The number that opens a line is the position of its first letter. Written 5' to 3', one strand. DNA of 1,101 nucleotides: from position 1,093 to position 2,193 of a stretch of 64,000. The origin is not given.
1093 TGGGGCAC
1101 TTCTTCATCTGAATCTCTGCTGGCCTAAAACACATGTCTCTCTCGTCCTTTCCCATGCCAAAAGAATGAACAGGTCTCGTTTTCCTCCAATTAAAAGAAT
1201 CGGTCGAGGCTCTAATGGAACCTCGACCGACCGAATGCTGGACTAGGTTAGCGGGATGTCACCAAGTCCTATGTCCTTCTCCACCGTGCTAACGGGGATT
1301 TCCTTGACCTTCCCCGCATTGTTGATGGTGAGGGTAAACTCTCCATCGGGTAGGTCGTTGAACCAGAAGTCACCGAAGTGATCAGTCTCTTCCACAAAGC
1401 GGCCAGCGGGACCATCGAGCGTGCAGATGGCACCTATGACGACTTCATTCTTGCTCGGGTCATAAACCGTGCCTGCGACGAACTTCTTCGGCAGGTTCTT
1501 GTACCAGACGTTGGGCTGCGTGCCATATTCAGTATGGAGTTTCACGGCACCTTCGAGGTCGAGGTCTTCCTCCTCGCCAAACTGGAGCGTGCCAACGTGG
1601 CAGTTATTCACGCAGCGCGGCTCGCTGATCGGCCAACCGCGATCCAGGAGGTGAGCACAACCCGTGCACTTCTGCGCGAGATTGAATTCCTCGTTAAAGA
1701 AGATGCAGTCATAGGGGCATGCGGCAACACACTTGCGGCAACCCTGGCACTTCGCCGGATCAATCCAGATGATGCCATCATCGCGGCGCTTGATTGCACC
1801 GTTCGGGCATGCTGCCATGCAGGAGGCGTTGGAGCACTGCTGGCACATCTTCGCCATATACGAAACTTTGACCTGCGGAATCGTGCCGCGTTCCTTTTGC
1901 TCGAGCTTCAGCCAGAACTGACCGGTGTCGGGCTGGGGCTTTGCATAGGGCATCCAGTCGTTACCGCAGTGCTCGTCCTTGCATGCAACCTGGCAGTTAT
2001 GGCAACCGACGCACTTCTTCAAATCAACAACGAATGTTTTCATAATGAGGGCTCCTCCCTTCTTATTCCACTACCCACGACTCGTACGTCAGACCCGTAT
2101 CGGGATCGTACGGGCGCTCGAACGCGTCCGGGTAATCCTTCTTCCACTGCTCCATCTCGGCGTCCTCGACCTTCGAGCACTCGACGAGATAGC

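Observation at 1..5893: Cytoplasmic pyrogallol-hydroxytransferase-like molybdoenzyme cassette with a dedicated regulator: candidate uncharacterised (poly)phenol/catechol-transforming system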

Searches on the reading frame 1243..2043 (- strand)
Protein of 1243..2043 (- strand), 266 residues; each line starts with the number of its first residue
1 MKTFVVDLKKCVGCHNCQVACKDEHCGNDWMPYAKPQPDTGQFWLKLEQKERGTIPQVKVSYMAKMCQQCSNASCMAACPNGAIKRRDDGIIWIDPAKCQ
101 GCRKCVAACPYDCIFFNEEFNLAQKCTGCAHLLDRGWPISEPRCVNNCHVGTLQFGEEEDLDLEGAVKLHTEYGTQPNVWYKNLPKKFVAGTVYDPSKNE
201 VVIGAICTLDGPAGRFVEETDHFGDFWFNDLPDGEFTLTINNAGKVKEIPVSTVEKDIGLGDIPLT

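Call 4: search_protein_families(library=pfam, proteins=[window:1243-2043:-], max_evalue=0.01)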
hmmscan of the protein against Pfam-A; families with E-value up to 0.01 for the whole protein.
window:1243-2043:- (266 aa): 12 families
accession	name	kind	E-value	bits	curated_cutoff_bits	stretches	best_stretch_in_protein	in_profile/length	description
PF13247.11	Fer4_11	-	1.3e-22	80.3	26.2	1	59-157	2-99/100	4Fe-4S dicluster domain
PF12838.12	Fer4_7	-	7e-11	42.9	27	2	67-113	2-52/52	4Fe-4S dicluster domain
PF12837.12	Fer4_6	-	7e-10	38.8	25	2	94-114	4-24/24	4Fe-4S binding domain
PF13187.11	Fer4_9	-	1.2e-09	38.5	27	1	66-114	1-52/52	4Fe-4S dicluster domain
PF12797.12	Fer4_2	-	1.2e-09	37.9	24.5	2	91-111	2-22/22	4Fe-4S binding domain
PF00037.32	Fer4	-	4.1e-08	33.2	21.1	1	92-114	1-23/24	4Fe-4S binding domain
PF13237.11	Fer4_10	-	6.9e-08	32.8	25.5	2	60-110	2-53/53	4Fe-4S dicluster domain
PF14697.11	Fer4_21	-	1.4e-06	28.7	35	1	65-114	6-57/59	4Fe-4S dicluster domain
PF13620.12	CarboxypepD_reg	-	3.8e-05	24.4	32.3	1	189-245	2-59/82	Carboxypeptidase regulatory-like domain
PF12800.12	Fer4_4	-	0.00036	21.1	24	1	96-112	1-17/17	4Fe-4S binding domain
PF13715.12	CarbopepD_reg_2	-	0.00069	20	32.2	1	189-251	1-62/88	CarboxypepD_reg-like domain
PF25160.1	LdpA_Fe-S-bd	-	0.00097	19.3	27.6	1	73-114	7-43/49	LdpA Fe-S cluster-binding domain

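Call 6: search_solved_structures(query=window:1243-2043:-, max_evalue=0.001, show_alignments=1)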
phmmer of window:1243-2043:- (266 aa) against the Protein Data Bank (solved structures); distinct sequences matched with E-value up to 0.001: 35.
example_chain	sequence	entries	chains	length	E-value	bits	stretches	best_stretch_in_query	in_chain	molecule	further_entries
4v4c_B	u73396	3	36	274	5.3e-52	179.9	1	4-264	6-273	Pyrogallol hydroxytransferase small subunit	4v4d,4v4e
2vpw_B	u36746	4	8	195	4.3e-29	104.8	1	4-187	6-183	NRFC PROTEIN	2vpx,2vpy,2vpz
4ydd_B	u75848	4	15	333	4.6e-29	104.7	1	36-182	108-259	DMSO reductase family type II enzyme, iron-sulfur subunit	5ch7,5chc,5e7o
2ivf_B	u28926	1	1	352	7.2e-29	104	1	48-182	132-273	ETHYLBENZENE DEHYDROGENASE BETA-SUBUNIT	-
1q16_B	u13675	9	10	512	3.5e-25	91.9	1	60-155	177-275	Respiratory nitrate reductase 1 beta chain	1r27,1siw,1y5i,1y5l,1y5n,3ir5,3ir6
1y4z_B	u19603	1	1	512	2.8e-24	88.9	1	60-155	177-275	Respiratory nitrate reductase 1 beta chain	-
3egw_B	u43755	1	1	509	2.8e-24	88.9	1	60-155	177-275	Respiratory nitrate reductase 1 beta chain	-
6cz7_B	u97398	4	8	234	5.2e-23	84.8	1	4-118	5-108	4Fe-4S ferredoxin, iron-sulfur binding domain protein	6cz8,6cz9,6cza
1kqf_B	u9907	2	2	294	2.3e-18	69.5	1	5-161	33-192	FORMATE DEHYDROGENASE, NITRATE-INDUCIBLE, IRON-SULFUR SUBUNIT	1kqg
7b04_A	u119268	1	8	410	3.4e-17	65.7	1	51-182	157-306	Nitrite oxidoreductase subunit B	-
9mqx_E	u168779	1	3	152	3e-13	52.8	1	2-130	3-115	Fe-S-cluster-containing hydrogenase subunit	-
7qv7_B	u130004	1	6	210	9.1e-12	47.9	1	5-116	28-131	Hydrogen dependent carbon dioxide reductase subunit HycB4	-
1h0h_B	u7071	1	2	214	7.4e-11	44.9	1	2-168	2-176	FORMATE DEHYDROGENASE SUBUNIT BETA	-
30gj_B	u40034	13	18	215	1.3e-10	44.1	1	2-162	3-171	Formate dehydrogenase, beta subunit, putative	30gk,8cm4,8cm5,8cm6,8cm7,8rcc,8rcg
8rc8_B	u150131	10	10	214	1.3e-10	44.1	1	2-162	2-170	Formate dehydrogenase, beta subunit, putative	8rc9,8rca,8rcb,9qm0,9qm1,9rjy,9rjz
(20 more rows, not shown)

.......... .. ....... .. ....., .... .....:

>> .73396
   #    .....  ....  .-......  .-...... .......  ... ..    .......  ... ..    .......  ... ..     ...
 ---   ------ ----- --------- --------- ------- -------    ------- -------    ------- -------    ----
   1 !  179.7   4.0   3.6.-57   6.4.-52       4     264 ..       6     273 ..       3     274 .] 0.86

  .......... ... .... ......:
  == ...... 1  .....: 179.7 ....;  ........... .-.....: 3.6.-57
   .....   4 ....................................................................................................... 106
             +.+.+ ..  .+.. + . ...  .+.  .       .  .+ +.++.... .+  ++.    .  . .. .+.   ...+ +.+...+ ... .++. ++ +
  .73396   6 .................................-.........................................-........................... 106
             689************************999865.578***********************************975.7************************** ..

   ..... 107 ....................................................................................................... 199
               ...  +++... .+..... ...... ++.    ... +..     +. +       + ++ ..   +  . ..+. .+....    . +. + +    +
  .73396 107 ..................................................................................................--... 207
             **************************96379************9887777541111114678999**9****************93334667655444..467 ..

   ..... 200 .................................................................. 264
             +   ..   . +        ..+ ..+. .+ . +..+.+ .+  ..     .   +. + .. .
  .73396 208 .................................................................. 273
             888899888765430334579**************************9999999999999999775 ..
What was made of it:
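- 1243..2043 (-): FeS subunit, 266 aa, BthL-like, with the C-terminal beta-barrel domain. It has 16 Cys in four ferredoxin motifs, so four [4Fe-4S] clusters are predicted. 4v4c_B at 5e-52, aligned over residues 4-264 (call 6).
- On Pyrogallol-phloroglucinol transhydroxylase (AthL/BthL): The C-terminal domain is present: the alignment reaches residue 264 of 266 (call 6).
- There is an obligate BthL-type beta with its special C-terminal domain (call 6).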

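Call 7: search_protein_families(library=ncbifam, proteins=[window:1243-2043:-], max_evalue=0.01)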
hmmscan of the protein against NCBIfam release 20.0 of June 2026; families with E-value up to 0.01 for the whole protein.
window:1243-2043:- (266 aa): 59 families (the best 25 are shown)
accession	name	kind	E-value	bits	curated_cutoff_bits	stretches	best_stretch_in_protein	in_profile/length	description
TIGR03478.1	DMSO_red_II_bet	subfamily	7.6e-33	113.8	480.7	2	35-181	101-252/321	DMSO reductase family type II enzyme, iron-sulfur subunit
TIGR02951.1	DMSO_dmsB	equivalog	5.6e-31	107.8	214.1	1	3-161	3-156/161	DMSO/selenate family reductase complex B subunit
NF041715.1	arsenate_red_ArrB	equivalog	1.8e-29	102.9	450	2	4-119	5-109/233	arsenate respiratory reductase iron-sulfur subunit ArrB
NF011569.0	PRK14993.1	equivalog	5.3e-28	98.1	416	1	4-190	46-230/244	tetrathionate reductase subunit TtrB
NF042979.1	EthbenzDh_ebdB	equivalog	5.7e-28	97.8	740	1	38-182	126-275/354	ethylbenzene dehydrogenase subunit beta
NF045797.1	DsrO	equivalog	1.5e-23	83.5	200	1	4-181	46-233/235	sulfate reduction electron transfer complex DsrMKJOP subunit DsrO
TIGR01660.1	narH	equivalog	7.2e-23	80.7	524.05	2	49-145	165-263/492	nitrate reductase subunit beta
TIGR03149.1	cyt_nit_nrfC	equivalog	8.9e-22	77.5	377.6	1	4-169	41-195/225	cytochrome c nitrite reductase Fe-S protein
TIGR01582.1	FDH-beta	equivalog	5.7e-20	71.6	334.7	1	5-165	25-189/283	formate dehydrogenase subunit beta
NF008134.0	PRK10882.1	equivalog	2e-19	69.8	263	1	6-176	43-226/329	hydrogenase 2 operon protein HybA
NF009408.0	PRK12769.1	equivalog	1.6e-17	62.9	1003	1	3-162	3-151/659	formate-dependent uric acid utilization protein AegA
NF041782.1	mnquin_red_QrcC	equivalog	4.1e-17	62.6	400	1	4-117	3-119/239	menaquinone reductase iron-sulfur cluster-binding subunit QrcC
NF007658.0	PRK10330.1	equivalog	4.5e-16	58.8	260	1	4-114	5-104/181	electron transport protein HydN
NF045715.1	sulf_resp_HmcB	equivalog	2.4e-15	56.4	420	1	4-161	39-201/307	sulfate respiration complex iron-sulfur protein HmcB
NF009451.0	PRK12809.1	equivalog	1.1e-14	53.7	1154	1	4-161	5-142/639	formate-dependent uric acid utilization protein YgfT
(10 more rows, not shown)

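Call 9: find_encoding_contigs(protein=window:1243-2043:-, flank=10000, max_places=8)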
Protein window:1243-2043:- (266 aa): 23 contigs read that carry it; 8 places shown.
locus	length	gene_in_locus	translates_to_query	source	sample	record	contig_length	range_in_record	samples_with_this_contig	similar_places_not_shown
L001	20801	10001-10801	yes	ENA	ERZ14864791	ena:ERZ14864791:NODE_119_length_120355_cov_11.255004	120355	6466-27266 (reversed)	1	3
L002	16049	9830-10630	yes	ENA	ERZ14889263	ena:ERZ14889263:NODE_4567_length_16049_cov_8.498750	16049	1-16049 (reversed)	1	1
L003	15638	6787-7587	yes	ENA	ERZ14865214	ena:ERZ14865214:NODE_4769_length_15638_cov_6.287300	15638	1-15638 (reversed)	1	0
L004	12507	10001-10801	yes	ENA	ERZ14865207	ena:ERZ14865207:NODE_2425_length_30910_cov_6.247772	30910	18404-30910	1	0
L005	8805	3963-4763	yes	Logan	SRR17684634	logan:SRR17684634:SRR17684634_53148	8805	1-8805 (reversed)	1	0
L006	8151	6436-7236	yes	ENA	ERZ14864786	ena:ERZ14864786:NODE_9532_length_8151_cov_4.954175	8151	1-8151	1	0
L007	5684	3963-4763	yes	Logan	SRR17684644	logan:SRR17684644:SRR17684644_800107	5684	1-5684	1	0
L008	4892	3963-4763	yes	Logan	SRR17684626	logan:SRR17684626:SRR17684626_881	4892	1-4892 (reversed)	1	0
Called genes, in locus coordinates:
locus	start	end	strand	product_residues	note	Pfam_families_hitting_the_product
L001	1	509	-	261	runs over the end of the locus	PF00793:DAHP_synth_1, PF03102:NeuB (faint)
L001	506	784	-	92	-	PF01817:CM_2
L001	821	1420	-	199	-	PF01569:PAP2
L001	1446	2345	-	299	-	PF02673:BacA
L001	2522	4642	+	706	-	PF00999:Na_H_Exchanger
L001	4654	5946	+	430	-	PF05697:Trigger_N, PF05698:Trigger_C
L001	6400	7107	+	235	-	PF08281:Sigma70_r4_2 (faint), PF00196:GerE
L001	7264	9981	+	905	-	PF21423:AhtL-like_1st (weak), PF00384:Molybdopterin, PF01568:Molydop_binding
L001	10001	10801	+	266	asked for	PF13237:Fer4_10 (weak), PF13247:Fer4_11, PF12838:Fer4_7 (weak), PF13187:Fer4_9 (weak), PF14697:Fer4_21 (weak), PF00037:Fer4 (weak), PF12797:Fer4_2 (weak), PF12837:Fer4_6 (weak)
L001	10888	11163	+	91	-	PF12773:DZR (weak), PF14952:zf-tcix (weak), PF13248:Zn_ribbon_3 (weak), PF13240:Zn_Ribbon_1 (faint)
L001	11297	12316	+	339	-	PF08240:ADH_N, PF16912:Glu_dehyd_C (weak), PF00107:ADH_zinc_N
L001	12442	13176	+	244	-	PF00106:adh_short, PF08659:KR, PF23441:SDR, PF13561:adh_short_C2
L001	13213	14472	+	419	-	PF07690:MFS_1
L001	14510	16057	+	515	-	PF05222:AlaDh_PNT_N, PF01262:AlaDh_PNT_C, PF12769:PNTB_4TM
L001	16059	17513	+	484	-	PF02233:PNTB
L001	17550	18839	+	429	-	PF07690:MFS_1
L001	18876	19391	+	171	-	PF00254:FKBP_C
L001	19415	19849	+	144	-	-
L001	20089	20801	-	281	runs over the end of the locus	PF08843:AbiEii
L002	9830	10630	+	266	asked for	PF13237:Fer4_10 (weak), PF13247:Fer4_11, PF12838:Fer4_7 (weak), PF13187:Fer4_9 (weak), PF14697:Fer4_21 (weak), PF00037:Fer4 (weak), PF12797:Fer4_2 (weak), PF12837:Fer4_6 (weak)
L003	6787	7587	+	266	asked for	PF13237:Fer4_10 (weak), PF13247:Fer4_11, PF12838:Fer4_7 (weak), PF13187:Fer4_9 (weak), PF14697:Fer4_21 (weak), PF00037:Fer4 (weak), PF12797:Fer4_2 (weak), PF12837:Fer4_6 (weak)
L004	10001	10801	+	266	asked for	PF13237:Fer4_10 (weak), PF13247:Fer4_11, PF12838:Fer4_7 (weak), PF13187:Fer4_9 (weak), PF14697:Fer4_21 (weak), PF00037:Fer4 (weak), PF12797:Fer4_2 (weak), PF12837:Fer4_6 (weak)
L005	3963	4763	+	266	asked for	PF13237:Fer4_10 (weak), PF13247:Fer4_11, PF12838:Fer4_7 (weak), PF13187:Fer4_9 (weak), PF14697:Fer4_21 (weak), PF00037:Fer4 (weak), PF12797:Fer4_2 (weak), PF12837:Fer4_6 (weak)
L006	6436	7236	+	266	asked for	PF13237:Fer4_10 (weak), PF13247:Fer4_11, PF12838:Fer4_7 (weak), PF13187:Fer4_9 (weak), PF14697:Fer4_21 (weak), PF00037:Fer4 (weak), PF12797:Fer4_2 (weak), PF12837:Fer4_6 (weak)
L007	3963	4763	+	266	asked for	PF13237:Fer4_10 (weak), PF13247:Fer4_11, PF12838:Fer4_7 (weak), PF13187:Fer4_9 (weak), PF14697:Fer4_21 (weak), PF00037:Fer4 (weak), PF12797:Fer4_2 (weak), PF12837:Fer4_6 (weak)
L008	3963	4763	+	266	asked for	PF13237:Fer4_10 (weak), PF13247:Fer4_11, PF12838:Fer4_7 (weak), PF13187:Fer4_9 (weak), PF14697:Fer4_21 (weak), PF00037:Fer4 (weak), PF12797:Fer4_2 (weak), PF12837:Fer4_6 (weak)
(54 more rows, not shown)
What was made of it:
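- On Gut Actinobacteria catechol dehydroxylases: The enzyme is soluble and MFS genes are adjacent (call 9).
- PntAB is present in the operon (call 9).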

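Call 18: search_solved_structures(query=L001:12442-13176:+, max_evalue=1e-10)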
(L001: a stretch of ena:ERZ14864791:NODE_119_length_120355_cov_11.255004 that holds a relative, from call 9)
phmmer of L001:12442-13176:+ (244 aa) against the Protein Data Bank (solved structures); distinct sequences matched with E-value up to 1e-10: 499 (the best 60 are shown).
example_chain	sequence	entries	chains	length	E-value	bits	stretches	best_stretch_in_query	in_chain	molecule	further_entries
4yxf_A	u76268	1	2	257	2.7e-47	164.3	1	7-242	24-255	MupS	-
1vl8_A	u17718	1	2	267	8.9e-36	126.6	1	4-242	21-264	Gluconate 5-dehydrogenase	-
4nbu_A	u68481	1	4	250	2e-35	125.5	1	5-242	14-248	3-oxoacyl-(Acyl-carrier-protein) reductase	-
1i01_A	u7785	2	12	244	4.7e-35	124.3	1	3-243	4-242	BETA-KETOACYL [ACP] REDUCTASE | 3-oxoacyl-[acyl-carrier protein] reductase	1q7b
6y4d_A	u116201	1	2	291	9.4e-35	123.3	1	4-243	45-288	short-chain dehydrogenase/reductase (SDR)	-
4ni5_A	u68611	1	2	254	9.5e-35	123.2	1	5-242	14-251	Oxidoreductase, short-chain dehydrogenase/reductase family protein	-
1q7c_A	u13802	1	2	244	1e-34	123.2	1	3-243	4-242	3-oxoacyl-[acyl-carrier protein] reductase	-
4m8s_A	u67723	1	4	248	1.1e-34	123.1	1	3-243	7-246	Putative 3-oxoacyl-[acyl-carrier protein] reductase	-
3tzk_A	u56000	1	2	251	1.6e-34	122.5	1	3-243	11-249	3-oxoacyl-[acyl-carrier protein] reductase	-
5end_A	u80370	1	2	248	2.8e-34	121.7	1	3-243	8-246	3-oxoacyl-[acyl-carrier-protein] reductase FabG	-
4wjz_A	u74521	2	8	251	4.1e-34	121.2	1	3-243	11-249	3-oxoacyl-[acyl-carrier-protein] reductase FabG | 3-oxoacyl-[acyl-carrier protein] reductase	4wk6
3op4_A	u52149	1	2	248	5.6e-34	120.7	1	3-243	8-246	3-oxoacyl-[acyl-carrier protein] reductase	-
3rro_A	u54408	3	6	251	5.8e-34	120.7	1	3-243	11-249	3-ketoacyl-(acyl-carrier-protein) reductase | 3-oxoacyl-[acyl-carrier protein] reductase | 3-oxoacyl-[acyl-carrier-protein] reductase FabG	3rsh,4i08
3u09_A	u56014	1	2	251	8.4e-34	120.2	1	3-243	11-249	3-oxoacyl-[acyl-carrier-protein] reductase FabG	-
3tzc_A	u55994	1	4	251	1.2e-33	119.6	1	3-243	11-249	3-oxoacyl-[acyl-carrier protein] reductase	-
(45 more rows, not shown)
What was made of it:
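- Tried and rejected: The window's SDR is most like MupS/FabG (call 18).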

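Call 19: search_solved_structures(query=L001:11297-12316:+, max_evalue=1e-10)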
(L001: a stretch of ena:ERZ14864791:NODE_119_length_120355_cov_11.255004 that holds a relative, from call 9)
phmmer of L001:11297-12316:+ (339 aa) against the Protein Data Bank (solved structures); distinct sequences matched with E-value up to 1e-10: 54.
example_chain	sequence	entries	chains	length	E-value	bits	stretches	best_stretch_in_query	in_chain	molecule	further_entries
3qe3_A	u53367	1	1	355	3e-37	131.9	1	5-335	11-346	Sorbitol dehydrogenase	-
1pl6_A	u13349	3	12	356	1.4e-35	126.4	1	5-334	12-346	Sorbitol dehydrogenase | human sorbitol dehydrogenase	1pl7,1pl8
6ie0_A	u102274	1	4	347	1e-31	113.7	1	1-333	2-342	(R,R)-butanediol dehydrogenase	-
3m6i_A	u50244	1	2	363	8.5e-31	110.7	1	19-336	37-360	L-arabinitol 4-dehydrogenase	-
7y9p_A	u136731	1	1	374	1.4e-28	103.5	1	120-336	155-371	Xylitol dehydrogenase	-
1e3j_A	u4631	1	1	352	1.1e-27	100.5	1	11-336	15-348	NADP(H)-DEPENDENT KETOSE REDUCTASE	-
5vm2_A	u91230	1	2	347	1.2e-26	97.1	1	4-335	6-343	Alcohol dehydrogenase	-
4ilk_A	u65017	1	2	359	5e-26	95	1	2-338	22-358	Starvation sensing protein rspB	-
5kia_A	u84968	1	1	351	4.4e-25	91.9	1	13-337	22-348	L-threonine 3-dehydrogenase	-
2dfv_A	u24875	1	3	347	1.7e-21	80.1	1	16-331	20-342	Probable L-threonine 3-dehydrogenase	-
2d8a_A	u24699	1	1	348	1.7e-21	80.1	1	16-331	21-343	Probable L-threonine 3-dehydrogenase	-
4ej6_A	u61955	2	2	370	1.9e-21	80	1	13-335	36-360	Putative zinc-binding dehydrogenase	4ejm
4a2c_A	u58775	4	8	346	4.8e-20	75.4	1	26-329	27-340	GALACTITOL-1-PHOSPHATE 5-DEHYDROGENASE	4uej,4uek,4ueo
5yln_A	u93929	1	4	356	1.5e-19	73.7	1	2-337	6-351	Alcohol dehydrogenase, zinc-containing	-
2dq4_A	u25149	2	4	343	9.7e-19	71.1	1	16-218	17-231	L-threonine 3-dehydrogenase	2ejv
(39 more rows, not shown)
